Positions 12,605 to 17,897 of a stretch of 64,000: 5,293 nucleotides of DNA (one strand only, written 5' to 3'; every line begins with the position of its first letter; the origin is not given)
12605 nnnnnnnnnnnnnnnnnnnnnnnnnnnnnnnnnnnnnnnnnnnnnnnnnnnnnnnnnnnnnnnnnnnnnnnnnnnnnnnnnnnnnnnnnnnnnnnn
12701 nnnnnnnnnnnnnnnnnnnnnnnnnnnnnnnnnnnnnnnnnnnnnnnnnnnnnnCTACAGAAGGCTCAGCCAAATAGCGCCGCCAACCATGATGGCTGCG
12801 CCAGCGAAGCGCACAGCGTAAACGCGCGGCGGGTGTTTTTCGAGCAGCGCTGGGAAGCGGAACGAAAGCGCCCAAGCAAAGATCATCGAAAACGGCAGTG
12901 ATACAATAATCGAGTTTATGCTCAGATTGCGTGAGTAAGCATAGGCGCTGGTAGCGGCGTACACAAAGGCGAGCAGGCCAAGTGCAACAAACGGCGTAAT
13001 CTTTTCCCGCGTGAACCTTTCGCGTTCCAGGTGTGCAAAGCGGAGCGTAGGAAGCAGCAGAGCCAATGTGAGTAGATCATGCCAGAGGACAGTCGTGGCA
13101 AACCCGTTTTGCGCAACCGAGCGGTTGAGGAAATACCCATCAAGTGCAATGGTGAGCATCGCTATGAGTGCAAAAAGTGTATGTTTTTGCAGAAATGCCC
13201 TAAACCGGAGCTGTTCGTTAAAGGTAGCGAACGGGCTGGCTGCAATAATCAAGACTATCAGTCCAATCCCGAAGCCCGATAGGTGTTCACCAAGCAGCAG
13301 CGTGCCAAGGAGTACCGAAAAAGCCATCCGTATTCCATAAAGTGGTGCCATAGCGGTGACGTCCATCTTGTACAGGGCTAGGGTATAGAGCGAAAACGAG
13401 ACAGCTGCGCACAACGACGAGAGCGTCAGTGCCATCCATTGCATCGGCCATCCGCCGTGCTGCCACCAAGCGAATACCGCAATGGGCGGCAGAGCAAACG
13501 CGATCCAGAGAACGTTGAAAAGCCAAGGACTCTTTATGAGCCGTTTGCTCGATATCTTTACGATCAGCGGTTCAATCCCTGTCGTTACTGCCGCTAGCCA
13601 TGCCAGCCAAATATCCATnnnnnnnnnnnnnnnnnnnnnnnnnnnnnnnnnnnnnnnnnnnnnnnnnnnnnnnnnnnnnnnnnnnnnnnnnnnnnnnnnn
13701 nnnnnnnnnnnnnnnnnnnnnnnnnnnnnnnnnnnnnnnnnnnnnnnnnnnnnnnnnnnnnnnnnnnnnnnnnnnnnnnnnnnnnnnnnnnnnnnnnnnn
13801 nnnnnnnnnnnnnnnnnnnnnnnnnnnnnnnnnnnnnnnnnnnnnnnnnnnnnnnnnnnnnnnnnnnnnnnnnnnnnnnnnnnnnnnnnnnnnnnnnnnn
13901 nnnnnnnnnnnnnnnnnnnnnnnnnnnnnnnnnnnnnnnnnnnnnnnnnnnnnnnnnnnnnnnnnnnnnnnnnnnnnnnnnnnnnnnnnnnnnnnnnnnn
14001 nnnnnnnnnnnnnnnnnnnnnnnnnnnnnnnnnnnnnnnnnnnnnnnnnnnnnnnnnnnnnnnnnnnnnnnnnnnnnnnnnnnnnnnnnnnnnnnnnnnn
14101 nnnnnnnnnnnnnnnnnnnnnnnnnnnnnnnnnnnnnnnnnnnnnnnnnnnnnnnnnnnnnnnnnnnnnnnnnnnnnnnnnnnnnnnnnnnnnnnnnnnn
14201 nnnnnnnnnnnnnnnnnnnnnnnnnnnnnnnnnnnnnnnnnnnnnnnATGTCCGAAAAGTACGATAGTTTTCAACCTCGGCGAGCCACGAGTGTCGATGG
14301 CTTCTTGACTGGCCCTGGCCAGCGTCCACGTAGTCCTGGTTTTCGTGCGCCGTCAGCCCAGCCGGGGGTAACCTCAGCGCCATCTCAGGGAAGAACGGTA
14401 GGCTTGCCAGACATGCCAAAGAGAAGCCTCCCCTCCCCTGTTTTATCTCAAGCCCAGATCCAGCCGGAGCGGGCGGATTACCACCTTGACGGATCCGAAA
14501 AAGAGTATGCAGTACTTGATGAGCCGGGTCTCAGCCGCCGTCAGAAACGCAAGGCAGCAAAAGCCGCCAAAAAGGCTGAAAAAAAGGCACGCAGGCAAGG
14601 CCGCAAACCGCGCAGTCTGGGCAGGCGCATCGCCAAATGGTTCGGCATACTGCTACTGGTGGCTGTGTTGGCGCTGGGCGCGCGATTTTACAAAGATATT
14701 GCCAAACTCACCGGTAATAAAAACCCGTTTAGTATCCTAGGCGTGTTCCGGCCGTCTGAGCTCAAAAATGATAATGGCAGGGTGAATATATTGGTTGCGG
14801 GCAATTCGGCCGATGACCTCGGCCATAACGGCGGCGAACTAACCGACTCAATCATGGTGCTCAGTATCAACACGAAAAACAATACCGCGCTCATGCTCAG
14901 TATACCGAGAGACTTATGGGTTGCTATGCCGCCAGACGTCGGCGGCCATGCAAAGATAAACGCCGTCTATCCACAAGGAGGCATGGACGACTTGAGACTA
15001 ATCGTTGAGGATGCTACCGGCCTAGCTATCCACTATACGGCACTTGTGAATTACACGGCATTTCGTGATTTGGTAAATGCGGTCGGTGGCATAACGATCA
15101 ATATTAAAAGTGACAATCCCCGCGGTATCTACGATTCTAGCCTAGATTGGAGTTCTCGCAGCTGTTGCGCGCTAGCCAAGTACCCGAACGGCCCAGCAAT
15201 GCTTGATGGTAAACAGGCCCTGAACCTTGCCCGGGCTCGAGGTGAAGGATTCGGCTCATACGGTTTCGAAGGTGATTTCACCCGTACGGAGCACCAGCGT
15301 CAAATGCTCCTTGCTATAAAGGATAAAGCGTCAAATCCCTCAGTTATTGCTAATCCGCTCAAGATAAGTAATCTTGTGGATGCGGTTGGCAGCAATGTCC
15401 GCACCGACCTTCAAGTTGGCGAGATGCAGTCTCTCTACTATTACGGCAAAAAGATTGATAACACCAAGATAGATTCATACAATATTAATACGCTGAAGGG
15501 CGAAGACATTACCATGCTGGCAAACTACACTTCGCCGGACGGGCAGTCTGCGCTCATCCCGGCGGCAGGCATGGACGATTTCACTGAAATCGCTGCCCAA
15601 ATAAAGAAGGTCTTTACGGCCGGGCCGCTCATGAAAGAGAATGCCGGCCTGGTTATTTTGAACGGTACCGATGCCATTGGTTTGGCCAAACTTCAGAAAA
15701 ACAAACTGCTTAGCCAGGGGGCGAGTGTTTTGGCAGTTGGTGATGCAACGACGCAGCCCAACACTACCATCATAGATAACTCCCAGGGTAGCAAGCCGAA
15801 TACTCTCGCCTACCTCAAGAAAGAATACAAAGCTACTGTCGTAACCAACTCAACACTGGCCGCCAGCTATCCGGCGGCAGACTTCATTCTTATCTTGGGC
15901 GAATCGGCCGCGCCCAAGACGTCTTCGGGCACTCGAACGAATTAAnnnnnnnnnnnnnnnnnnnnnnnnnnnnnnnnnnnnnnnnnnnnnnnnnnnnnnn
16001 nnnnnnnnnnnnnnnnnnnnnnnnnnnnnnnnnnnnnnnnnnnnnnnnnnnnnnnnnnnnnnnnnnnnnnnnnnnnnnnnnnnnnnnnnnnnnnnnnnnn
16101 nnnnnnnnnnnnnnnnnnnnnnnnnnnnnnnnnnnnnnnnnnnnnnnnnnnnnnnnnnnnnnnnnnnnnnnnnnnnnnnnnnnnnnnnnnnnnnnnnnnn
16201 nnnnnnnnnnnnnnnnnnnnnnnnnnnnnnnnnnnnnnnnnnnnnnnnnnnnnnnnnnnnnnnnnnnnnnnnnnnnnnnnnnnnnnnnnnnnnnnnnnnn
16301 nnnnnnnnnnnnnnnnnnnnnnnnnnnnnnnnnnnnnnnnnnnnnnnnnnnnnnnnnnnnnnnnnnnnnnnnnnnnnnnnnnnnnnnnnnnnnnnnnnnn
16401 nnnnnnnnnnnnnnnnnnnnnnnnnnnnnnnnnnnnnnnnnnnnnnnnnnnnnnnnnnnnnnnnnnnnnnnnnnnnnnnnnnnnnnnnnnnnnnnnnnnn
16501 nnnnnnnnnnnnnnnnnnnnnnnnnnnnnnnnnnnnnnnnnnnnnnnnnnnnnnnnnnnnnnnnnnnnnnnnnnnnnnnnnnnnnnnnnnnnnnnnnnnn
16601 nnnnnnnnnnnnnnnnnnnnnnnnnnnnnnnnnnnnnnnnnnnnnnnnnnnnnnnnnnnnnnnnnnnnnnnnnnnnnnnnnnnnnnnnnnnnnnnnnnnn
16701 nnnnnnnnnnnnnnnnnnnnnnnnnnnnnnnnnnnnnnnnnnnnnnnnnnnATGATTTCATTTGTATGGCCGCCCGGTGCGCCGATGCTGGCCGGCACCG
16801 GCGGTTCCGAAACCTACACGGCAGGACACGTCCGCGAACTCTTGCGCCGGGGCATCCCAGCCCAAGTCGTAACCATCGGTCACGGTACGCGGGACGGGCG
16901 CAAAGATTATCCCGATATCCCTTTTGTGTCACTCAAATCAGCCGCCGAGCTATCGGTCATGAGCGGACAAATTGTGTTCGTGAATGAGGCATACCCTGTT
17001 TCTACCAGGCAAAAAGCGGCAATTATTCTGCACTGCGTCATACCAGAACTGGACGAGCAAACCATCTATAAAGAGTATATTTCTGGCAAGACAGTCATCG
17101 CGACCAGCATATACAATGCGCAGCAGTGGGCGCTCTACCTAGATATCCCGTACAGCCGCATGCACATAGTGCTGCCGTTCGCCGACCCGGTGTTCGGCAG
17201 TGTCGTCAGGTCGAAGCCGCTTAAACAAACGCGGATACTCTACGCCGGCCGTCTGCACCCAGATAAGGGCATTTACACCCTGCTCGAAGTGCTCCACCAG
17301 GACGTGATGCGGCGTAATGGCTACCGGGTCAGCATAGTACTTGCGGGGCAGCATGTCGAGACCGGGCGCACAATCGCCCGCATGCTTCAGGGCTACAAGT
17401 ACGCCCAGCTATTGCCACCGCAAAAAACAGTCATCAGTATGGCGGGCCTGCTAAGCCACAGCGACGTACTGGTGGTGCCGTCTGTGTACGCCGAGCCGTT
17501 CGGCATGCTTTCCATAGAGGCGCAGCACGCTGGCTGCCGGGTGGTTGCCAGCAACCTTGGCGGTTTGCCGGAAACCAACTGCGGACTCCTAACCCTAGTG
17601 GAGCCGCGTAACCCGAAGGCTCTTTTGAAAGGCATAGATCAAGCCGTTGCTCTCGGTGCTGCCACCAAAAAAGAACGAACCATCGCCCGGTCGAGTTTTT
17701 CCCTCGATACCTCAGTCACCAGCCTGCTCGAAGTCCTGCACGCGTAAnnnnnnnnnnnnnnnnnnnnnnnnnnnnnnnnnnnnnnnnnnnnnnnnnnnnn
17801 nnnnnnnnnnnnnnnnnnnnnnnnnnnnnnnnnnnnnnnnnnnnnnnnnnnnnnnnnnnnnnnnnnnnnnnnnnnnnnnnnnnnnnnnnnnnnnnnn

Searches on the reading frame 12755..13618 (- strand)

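Call 75: search_protein_families(library=pfam, proteins=[window:12755-13618:-], max_evalue=0.0001)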
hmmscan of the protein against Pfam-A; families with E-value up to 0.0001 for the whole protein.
window:12755-13618:- (287 aa): 1 family
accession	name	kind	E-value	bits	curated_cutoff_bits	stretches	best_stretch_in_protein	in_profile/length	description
PF00892.27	EamA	-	4.2e-09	37.2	28.2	1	3-127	4-129/135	EamA-like transporter family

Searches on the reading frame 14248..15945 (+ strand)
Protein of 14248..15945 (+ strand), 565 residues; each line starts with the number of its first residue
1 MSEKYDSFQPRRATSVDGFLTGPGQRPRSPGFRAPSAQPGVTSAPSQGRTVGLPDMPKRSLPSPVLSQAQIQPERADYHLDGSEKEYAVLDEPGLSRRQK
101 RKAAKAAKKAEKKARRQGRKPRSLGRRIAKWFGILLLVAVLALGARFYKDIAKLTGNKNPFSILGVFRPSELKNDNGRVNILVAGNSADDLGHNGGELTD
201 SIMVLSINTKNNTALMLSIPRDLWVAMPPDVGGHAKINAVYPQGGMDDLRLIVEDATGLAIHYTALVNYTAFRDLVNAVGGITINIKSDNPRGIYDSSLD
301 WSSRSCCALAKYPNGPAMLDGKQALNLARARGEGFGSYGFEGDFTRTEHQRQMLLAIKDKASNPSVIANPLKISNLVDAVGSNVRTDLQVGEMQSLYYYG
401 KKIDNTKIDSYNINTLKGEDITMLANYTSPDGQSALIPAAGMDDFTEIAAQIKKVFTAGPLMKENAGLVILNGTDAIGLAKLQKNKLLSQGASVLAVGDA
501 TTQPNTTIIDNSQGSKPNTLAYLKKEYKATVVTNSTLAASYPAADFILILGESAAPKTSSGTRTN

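Call 75: search_protein_families(library=pfam, proteins=[window:14248-15945:+], max_evalue=0.0001)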
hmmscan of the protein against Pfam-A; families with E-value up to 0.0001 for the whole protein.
window:14248-15945:+ (565 aa): 1 family
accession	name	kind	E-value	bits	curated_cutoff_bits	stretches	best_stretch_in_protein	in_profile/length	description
PF03816.19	LytR_cpsA_psr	-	3.2e-28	99.2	24.6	1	199-362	2-149/150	LytR_cpsA_psr family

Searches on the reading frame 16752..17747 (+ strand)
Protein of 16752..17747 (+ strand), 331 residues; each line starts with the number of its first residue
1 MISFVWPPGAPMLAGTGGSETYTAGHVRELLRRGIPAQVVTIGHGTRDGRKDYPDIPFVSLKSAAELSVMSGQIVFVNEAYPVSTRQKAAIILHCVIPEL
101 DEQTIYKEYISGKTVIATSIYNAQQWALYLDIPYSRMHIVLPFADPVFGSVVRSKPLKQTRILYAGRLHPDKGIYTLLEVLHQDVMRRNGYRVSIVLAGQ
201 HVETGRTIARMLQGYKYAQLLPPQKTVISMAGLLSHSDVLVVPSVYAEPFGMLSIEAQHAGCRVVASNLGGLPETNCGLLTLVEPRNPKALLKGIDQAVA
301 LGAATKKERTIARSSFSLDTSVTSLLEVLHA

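Call 75: search_protein_families(library=pfam, proteins=[window:16752-17747:+], max_evalue=0.0001)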
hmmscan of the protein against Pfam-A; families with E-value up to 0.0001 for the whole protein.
window:16752-17747:+ (331 aa): 3 families
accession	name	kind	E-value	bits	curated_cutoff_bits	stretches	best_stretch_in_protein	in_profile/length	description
PF00534.26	Glycos_transf_1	-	1.1e-17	64.5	26.4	1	155-302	11-159/172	Glycosyl transferases group 1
PF13692.12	Glyco_trans_1_4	-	1.9e-17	64.3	27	1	160-298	2-139/142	Glycosyl transferases group 1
PF20706.3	GT4-conflict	-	1.9e-05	24.2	26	1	142-273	179-317/385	Family 4 Glycosyltransferase in conflict systems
